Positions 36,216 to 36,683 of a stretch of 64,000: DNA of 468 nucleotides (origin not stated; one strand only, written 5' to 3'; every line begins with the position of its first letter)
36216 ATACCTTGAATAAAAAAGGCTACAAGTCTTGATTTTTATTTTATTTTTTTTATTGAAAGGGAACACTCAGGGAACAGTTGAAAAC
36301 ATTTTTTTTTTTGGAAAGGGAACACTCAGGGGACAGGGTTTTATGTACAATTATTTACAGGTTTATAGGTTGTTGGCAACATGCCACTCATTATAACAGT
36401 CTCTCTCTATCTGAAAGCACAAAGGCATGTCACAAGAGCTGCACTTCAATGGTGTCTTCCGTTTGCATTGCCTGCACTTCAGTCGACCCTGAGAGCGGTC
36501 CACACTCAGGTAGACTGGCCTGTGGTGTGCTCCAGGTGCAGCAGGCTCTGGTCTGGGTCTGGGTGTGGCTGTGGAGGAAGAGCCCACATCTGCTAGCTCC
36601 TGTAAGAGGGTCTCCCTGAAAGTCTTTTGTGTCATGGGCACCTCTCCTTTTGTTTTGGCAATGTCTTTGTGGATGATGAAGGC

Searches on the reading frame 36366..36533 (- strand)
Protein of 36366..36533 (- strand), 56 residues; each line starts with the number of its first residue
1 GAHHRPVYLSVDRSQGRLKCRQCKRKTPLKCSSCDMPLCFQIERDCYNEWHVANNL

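Call 56: search_protein_families(library=pfam, proteins=[window:36366-36533:-], max_evalue=10)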
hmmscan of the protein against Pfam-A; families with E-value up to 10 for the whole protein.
seq(56 aa): 5 families
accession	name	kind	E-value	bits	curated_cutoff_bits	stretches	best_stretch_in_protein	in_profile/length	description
PF22586.1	ANCHR-like_BBOX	-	0.052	14.1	27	1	20-51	2-29/39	ANCHR-like B-box zinc-binding domain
PF00643.29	zf-B_box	-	0.069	13.8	24.1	1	18-40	4-27/42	B-box zinc finger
PF03107.22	C1_2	-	0.089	13.6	26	1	3-39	3-44/48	C1 domain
PF03966.22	Trm112p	-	0.13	12.6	22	1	9-25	17-33/40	Trm112p-like protein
PF01155.25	HypA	-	0.14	12.6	28.9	1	9-36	62-94/112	Hydrogenase/urease nickel incorporation, metallochaperone, hypA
